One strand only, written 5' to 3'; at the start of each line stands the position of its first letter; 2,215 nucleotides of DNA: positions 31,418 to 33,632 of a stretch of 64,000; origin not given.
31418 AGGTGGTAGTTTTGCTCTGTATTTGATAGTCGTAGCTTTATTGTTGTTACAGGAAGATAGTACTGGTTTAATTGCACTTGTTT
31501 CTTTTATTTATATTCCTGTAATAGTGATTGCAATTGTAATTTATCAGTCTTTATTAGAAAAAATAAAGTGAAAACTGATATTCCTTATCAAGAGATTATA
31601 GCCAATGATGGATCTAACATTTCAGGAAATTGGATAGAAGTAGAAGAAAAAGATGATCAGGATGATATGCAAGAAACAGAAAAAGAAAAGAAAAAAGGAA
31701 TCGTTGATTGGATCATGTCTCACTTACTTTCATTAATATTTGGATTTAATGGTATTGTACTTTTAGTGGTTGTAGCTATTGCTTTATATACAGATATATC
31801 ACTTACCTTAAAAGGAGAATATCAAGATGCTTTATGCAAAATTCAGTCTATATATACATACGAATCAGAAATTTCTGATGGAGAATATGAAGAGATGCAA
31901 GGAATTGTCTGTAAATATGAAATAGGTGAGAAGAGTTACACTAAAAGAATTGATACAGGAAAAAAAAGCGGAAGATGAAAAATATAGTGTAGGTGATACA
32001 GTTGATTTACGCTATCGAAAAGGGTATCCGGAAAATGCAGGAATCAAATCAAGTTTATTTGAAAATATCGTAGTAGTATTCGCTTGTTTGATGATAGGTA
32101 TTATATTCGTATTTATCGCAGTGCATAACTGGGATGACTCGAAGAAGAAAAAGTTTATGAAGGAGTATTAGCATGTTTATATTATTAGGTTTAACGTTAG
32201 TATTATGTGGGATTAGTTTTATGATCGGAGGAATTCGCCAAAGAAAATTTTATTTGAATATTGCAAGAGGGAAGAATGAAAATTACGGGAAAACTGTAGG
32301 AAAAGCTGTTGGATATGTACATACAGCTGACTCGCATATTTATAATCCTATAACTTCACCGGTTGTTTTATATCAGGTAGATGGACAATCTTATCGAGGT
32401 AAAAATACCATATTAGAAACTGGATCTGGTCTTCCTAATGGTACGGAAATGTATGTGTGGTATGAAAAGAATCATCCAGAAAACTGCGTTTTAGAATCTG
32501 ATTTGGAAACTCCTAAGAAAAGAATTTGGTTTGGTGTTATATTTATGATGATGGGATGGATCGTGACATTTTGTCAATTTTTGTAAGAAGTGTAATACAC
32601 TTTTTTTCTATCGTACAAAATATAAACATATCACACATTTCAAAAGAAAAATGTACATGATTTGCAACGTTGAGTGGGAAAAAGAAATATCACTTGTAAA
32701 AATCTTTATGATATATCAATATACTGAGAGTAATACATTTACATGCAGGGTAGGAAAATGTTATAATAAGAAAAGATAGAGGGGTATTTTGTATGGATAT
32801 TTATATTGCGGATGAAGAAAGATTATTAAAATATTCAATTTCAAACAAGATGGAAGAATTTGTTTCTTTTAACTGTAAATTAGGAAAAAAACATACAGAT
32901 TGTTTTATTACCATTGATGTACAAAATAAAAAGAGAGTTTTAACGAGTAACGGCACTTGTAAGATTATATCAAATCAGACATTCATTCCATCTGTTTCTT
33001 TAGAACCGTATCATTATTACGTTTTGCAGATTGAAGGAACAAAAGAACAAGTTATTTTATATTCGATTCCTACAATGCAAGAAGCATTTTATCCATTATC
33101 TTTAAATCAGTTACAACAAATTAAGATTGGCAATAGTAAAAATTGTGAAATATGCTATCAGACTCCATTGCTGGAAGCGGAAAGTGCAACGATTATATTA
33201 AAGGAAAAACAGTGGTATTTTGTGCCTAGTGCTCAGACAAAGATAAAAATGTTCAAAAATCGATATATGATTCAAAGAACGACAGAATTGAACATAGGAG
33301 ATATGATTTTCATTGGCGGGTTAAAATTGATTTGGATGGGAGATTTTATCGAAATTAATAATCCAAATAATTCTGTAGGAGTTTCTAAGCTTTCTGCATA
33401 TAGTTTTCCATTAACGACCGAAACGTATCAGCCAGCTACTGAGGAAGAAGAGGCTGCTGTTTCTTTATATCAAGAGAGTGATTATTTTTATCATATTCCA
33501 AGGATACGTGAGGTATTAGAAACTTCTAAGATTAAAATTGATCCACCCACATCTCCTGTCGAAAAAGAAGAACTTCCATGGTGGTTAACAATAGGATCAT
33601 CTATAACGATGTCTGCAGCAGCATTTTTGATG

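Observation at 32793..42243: Stripped-down, reordered T7SSb-like locus: EssC plus YukD/EsaB but no recognisable EssA, EssB/YukC or EsaA/YueB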

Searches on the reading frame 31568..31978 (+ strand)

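Call 5: search_protein_families(library=pfam, proteins=[window:31568-31978:+], max_evalue=1)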
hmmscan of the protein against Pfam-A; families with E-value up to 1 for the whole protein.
window:31568-31978:+ (136 aa): 1 family
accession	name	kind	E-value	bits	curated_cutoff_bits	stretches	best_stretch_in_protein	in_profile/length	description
PF15860.11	DUF4728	-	0.068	14.3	26.7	1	37-79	19-61/91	Domain of unknown function (DUF4728)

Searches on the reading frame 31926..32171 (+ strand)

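Call 5: search_protein_families(library=pfam, proteins=[window:31926-32171:+], max_evalue=1)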
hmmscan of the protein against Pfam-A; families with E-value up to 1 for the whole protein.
window:31926-32171:+ (81 aa): 2 families
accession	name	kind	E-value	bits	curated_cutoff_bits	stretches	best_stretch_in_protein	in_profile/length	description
PF14037.11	YoqO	-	0.004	18.1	27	1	43-75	19-50/116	YoqO-like protein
PF14093.11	DUF4271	-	0.021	15.1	29.7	1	29-74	34-78/206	Domain of unknown function (DUF4271)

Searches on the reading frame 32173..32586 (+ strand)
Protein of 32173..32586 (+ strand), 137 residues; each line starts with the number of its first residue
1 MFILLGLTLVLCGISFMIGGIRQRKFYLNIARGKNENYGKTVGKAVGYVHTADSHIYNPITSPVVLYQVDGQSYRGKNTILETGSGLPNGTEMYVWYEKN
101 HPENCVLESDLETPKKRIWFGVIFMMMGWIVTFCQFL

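Call 5: search_protein_families(library=pfam, proteins=[window:32173-32586:+], max_evalue=1)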
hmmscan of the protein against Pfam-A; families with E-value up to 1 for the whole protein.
window:32173-32586:+ (137 aa): 1 family
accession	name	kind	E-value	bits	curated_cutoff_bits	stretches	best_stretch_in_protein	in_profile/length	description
PF12158.14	DUF3592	-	6.1e-07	30.4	25.3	1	53-110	20-82/84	Domain of unknown function (DUF3592)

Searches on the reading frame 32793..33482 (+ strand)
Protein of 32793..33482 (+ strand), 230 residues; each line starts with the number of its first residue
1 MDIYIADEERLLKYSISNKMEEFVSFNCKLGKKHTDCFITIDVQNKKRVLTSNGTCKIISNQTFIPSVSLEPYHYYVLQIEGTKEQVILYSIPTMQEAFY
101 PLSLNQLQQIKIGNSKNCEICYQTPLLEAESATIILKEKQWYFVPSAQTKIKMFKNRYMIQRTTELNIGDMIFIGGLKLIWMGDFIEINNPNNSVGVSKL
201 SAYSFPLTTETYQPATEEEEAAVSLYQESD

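Call 52: search_solved_structures(query=window:32793-33482:+, max_evalue=10, show_alignments=2)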
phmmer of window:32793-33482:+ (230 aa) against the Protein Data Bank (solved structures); distinct sequences matched with E-value up to 10: 0.

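Call 60: search_protein_families(library=pfam, proteins=[window:32793-33482:+], max_evalue=0.1)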
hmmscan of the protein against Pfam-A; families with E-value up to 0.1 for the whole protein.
window:32793-33482:+ (230 aa): 2 families
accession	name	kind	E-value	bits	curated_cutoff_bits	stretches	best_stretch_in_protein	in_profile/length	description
PF00498.31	FHA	-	0.021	15.7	20.7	0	110-175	1-67/67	FHA domain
PF16697.10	Yop-YscD_cpl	-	0.095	13.4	33.2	0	108-179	17-88/94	Inner membrane component of T3SS, cytoplasmic domain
